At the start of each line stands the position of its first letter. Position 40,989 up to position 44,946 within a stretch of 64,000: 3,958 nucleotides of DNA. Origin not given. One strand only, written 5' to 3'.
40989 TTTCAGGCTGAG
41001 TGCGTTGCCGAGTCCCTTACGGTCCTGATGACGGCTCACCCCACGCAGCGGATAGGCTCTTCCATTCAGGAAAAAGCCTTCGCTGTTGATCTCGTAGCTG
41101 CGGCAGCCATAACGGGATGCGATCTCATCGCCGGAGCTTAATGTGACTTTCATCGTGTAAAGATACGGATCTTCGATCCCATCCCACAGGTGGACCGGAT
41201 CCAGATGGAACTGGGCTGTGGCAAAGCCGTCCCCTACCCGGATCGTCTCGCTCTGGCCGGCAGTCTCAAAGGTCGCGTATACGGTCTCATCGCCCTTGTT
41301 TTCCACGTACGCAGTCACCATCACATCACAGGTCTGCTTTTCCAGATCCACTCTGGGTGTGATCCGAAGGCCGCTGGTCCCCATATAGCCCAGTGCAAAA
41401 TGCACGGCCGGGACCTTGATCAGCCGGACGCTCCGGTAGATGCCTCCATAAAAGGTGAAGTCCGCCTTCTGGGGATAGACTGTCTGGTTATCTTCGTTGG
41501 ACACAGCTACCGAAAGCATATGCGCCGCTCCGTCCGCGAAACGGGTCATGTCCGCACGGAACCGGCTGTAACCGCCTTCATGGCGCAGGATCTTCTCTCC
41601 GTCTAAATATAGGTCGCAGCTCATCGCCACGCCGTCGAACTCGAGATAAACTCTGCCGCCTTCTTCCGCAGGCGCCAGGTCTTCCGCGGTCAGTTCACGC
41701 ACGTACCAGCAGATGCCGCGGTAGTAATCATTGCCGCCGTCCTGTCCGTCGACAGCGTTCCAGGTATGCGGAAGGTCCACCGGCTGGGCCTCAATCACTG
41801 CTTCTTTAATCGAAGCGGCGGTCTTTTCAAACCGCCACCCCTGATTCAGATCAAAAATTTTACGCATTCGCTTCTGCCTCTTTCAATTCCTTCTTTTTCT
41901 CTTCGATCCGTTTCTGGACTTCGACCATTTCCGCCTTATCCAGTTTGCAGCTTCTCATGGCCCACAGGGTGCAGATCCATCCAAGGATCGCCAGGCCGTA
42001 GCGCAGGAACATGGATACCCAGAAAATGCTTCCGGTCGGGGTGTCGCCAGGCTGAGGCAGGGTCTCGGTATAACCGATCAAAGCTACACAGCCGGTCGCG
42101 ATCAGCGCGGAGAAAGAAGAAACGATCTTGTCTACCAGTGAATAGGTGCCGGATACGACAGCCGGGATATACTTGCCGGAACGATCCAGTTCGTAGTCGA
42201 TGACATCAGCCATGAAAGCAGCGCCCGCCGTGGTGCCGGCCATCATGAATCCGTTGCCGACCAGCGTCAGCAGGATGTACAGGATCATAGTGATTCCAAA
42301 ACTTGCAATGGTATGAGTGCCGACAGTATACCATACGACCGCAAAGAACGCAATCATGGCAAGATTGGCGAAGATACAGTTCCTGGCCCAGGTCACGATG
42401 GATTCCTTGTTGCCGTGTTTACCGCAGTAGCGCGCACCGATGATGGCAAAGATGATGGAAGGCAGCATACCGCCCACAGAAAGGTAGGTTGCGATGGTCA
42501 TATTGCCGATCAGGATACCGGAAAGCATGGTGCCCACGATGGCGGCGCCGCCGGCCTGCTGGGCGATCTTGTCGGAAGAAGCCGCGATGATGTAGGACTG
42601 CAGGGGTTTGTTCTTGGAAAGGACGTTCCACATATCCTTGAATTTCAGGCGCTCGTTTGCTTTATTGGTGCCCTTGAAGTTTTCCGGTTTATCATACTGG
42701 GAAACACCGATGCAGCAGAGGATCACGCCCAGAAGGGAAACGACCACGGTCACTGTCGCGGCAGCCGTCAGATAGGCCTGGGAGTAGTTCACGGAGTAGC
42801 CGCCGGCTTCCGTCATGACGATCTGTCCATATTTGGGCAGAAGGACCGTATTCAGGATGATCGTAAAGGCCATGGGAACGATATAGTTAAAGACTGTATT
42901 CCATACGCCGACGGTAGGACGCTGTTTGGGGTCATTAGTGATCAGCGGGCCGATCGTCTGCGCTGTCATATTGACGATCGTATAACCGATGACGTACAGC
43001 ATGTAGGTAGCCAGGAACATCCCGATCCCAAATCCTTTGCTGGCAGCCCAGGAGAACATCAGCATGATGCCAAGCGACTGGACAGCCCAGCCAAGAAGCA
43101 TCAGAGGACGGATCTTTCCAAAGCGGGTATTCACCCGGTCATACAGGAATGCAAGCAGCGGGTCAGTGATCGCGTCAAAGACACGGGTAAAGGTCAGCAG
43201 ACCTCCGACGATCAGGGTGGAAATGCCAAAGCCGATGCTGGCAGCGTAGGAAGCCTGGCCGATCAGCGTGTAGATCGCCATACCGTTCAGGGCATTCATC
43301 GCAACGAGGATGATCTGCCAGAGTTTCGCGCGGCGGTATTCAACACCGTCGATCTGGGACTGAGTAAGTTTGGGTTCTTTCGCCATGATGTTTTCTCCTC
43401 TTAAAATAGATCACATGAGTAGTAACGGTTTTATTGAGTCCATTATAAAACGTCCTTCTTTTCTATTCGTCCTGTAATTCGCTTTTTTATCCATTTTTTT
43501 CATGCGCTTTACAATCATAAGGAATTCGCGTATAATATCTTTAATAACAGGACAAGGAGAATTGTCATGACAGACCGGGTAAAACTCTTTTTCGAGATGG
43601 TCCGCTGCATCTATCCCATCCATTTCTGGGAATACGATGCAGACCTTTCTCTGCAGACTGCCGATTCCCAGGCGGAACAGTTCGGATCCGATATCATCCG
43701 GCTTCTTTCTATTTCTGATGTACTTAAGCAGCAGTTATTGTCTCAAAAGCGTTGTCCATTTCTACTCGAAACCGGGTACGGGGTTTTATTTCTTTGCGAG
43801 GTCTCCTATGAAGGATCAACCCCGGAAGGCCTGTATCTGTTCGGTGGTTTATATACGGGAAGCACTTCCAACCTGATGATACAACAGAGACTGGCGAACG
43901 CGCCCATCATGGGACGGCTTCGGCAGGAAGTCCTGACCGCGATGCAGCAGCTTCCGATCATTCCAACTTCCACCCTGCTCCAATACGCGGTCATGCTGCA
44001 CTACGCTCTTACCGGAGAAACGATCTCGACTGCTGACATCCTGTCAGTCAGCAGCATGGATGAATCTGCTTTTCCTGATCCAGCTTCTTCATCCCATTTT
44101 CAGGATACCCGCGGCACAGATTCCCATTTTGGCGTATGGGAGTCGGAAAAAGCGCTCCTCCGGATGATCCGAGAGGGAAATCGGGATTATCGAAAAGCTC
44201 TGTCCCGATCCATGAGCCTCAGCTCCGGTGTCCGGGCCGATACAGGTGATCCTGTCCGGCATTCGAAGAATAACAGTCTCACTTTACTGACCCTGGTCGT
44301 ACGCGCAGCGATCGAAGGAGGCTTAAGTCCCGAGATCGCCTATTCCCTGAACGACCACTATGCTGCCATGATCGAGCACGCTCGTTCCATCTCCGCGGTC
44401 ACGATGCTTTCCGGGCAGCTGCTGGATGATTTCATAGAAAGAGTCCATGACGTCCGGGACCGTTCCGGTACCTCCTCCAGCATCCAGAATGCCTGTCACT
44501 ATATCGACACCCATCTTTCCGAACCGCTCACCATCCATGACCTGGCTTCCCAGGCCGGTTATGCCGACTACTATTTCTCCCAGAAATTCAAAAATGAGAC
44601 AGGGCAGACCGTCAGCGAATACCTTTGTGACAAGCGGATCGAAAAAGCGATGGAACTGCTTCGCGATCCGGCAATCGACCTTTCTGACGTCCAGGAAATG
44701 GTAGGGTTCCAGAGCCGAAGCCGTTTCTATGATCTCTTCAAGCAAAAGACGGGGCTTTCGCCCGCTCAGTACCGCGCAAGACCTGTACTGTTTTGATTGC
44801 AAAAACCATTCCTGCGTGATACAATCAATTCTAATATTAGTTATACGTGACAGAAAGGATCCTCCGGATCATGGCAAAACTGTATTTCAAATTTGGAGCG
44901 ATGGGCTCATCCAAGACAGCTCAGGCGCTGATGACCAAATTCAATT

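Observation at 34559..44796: Tightly coupled rhamnoside-utilisation operon (GPH transporter, GH2, TIM-barrel isomerase, GH78, GH43+CBM32) with a divergent AraC regulator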

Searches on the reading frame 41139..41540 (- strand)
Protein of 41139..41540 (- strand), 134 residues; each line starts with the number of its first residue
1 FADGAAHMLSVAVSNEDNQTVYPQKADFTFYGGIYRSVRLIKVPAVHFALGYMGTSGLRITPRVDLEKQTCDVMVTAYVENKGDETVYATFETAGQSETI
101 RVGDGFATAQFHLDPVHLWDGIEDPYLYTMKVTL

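Call 64: search_solved_structures(query=window:41139-41540:-, max_evalue=1e-8, show_alignments=5)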
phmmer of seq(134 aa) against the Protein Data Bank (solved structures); distinct sequences matched with E-value up to 1e-8: 7.
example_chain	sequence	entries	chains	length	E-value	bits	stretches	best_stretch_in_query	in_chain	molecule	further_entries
7kgz_A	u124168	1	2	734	5.3e-35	123.7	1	7-133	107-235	Beta-glucuronidase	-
6mvg_A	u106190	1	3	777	4e-25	91.8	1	6-133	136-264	beta-glucuronidase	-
8get_A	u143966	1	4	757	8.2e-23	84.3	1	7-134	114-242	beta-galactosidase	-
8ges_A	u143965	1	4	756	8.2e-23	84.3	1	7-134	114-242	beta-galactosidase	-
6mvh_A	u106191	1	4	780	8.6e-23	84.2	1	7-134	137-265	Beta-galactosidase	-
6mvf_A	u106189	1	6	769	2.4e-18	69.9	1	7-131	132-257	Beta-galactosidase/beta-glucuronidase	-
8dhl_A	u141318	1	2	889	6.6e-10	42.6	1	8-96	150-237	Glycosyl hydrolase family 2, sugar binding domain protein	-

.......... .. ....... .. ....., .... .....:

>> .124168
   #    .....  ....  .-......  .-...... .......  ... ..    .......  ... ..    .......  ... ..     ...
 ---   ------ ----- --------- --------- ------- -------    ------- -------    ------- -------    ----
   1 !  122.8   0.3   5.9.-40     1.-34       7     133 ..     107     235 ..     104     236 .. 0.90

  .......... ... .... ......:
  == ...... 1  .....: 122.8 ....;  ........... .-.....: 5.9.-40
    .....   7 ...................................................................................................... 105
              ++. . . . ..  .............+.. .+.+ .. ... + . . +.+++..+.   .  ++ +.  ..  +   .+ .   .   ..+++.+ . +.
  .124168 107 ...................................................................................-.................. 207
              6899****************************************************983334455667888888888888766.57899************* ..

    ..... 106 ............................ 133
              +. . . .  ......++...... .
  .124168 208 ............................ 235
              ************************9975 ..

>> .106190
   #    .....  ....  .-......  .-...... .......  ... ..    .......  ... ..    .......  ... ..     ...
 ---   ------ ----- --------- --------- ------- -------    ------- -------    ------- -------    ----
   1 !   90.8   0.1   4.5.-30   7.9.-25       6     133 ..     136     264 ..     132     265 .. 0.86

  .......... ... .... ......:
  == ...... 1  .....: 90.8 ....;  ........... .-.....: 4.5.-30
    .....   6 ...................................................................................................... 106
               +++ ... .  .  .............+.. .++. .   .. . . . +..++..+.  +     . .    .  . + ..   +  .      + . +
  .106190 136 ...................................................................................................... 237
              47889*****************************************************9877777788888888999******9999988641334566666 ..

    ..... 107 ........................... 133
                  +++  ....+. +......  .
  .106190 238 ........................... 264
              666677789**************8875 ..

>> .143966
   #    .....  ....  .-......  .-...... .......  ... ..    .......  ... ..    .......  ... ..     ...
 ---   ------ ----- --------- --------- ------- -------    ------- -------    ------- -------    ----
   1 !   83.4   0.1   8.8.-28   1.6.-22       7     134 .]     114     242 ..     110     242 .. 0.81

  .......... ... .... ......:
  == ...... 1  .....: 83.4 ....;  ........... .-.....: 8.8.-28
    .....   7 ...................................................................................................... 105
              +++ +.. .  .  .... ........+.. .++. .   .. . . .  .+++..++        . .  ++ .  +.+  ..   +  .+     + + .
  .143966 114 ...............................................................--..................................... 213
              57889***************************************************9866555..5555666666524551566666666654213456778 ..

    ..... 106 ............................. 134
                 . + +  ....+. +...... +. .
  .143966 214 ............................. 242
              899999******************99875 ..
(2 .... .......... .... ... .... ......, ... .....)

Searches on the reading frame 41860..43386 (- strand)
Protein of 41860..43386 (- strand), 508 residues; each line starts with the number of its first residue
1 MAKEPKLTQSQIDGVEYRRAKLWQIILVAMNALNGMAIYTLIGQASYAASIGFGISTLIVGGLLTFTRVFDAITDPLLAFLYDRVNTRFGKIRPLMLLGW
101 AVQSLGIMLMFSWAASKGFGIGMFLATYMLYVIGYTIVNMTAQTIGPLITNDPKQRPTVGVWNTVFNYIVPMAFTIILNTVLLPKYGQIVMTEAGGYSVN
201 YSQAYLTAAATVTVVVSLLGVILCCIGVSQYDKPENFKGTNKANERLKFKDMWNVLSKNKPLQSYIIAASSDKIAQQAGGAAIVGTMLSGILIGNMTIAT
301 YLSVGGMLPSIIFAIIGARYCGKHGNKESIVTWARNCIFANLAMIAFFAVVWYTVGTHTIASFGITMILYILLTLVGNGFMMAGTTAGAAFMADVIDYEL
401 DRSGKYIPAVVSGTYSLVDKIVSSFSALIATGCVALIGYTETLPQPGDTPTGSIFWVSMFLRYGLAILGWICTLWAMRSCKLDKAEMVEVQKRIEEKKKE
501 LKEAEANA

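Call 3: search_protein_families(library=pfam, proteins=[window:41860-43386:-])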
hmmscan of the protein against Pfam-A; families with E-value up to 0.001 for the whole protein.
window:41860-43386:- (508 aa): 1 family
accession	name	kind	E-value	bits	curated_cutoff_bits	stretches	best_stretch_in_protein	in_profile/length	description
PF13347.12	MFS_2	-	1.5e-35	123.1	27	1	53-482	28-425/427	MFS/sugar transport protein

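Call 6: search_protein_families(library=ncbifam, proteins=[window:41860-43386:-], max_evalue=0.001)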
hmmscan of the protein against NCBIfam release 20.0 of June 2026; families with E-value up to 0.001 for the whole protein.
window:41860-43386:- (508 aa): 5 families
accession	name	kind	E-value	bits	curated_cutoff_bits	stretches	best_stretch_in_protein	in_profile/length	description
TIGR00792.1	gph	subfamily_domain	2e-31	109.1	231.35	1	53-497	30-437/437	glycoside-pentoside-hexuronide (GPH):cation symporter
NF007749.0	PRK10429.1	equivalog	6.7e-28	97.7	456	1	53-503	37-456/473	melibiose:sodium transporter MelB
NF007237.0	PRK09669.1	subfamily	4.8e-18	65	610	1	53-503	40-451/461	putative symporter YagG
NF008526.0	PRK11462.1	equivalog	2e-12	46.7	836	1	53-440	40-391/460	glycoside-pentoside-hexuronide family transporter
NF007353.0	PRK09848.1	equivalog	1.4e-11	43.9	528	1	53-500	39-447/457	glucuronide transporter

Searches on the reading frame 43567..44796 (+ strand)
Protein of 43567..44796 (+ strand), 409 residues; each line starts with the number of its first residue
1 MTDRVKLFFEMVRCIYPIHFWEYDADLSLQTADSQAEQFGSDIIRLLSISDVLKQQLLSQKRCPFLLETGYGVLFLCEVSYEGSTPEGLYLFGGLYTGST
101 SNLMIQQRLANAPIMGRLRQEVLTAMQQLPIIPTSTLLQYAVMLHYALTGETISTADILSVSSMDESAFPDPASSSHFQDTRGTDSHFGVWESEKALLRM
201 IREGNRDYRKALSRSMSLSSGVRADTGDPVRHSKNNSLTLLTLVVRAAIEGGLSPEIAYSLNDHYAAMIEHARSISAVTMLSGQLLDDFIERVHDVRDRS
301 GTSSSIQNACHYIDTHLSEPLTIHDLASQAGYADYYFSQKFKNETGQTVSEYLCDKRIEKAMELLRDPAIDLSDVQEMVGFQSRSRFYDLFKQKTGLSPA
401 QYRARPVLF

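Call 3: search_protein_families(library=pfam, proteins=[window:43567-44796:+])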
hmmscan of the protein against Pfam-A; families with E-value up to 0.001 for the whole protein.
window:43567-44796:+ (409 aa): 2 families
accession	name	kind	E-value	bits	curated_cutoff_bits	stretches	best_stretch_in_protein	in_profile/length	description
PF12833.13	HTH_18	-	2.1e-19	70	33.6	1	326-405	1-80/80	Helix-turn-helix domain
PF00165.29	HTH_AraC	-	2.8e-19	69.2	26.6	2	313-353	1-41/42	Bacterial regulatory helix-turn-helix proteins, AraC family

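Call 6: search_protein_families(library=ncbifam, proteins=[window:43567-44796:+], max_evalue=0.001)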
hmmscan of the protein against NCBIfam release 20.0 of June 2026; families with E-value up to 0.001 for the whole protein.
window:43567-44796:+ (409 aa): 28 families (the best 25 are shown)
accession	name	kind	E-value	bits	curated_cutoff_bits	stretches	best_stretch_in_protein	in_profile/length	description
TIGR04094.1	adjacent_YSIRK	equivalog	4.6e-35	121.3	200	1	51-403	40-383/383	YSIRK-targeted surface antigen transcriptional regulator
NF049932.1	TranspRegBtr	equivalog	6.4e-18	64.6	900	1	295-403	155-263/531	bacillibactin transport transcriptional regulator Btr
NF006902.0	PRK09393.1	equivalog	5.5e-17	61.9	425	1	301-405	217-321/327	transcriptional regulator FtrA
NF047788.1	TransRegPocR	equivalog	7.2e-17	61.6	500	1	297-404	182-289/296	transcriptional regulator PocR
NF007860.0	PRK10572.1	equivalog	2.7e-16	59.3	208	1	282-405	158-284/292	arabinose operon transcriptional regulator AraC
NF007693.0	PRK10371.1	equivalog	1.9e-14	53.6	253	1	292-404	186-298/309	transcriptional regulator MelR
NF007584.0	PRK10219.1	equivalog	2.5e-14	53.5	174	1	305-405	6-106/107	superoxide response transcriptional regulator SoxS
NF047455.1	TF_Staph_AryK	equivalog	3.3e-14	52.1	850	1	298-405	151-258/759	transcriptional regulator AryK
NF012144.2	ramA_TF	equivalog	1.1e-13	51.6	180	1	306-404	7-105/108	RamA family antibiotic efflux transcriptional regulator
NF012228.1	RobA_TF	equivalog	2.4e-12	46.9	380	1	306-404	5-103/286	MDR efflux pump AcrAB transcriptional activator RobA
NF011701.0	PRK15121.1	equivalog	8.4e-12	45.2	426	1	305-404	6-105/289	MDR efflux pump AcrAB transcriptional activator RobA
NF010025.2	PRK13500.1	equivalog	1.6e-09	37.8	525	1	313-405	185-277/282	HTH-type transcriptional activator RhaR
NF033869.1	viru_reg_Rsp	equivalog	4e-09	35.5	400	1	304-404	147-247/701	AraC family transcriptional regulator Rsp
NF008564.0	PRK11511.1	equivalog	1.5e-08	34.8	202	1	303-404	8-109/127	MDR efflux pump AcrAB transcriptional activator MarA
NF041686.2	ant_diox_reg_AndR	equivalog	1.5e-08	34.7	350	1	293-401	206-316/321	anthranilate 1,2-dioxygenase regulatory protein AndR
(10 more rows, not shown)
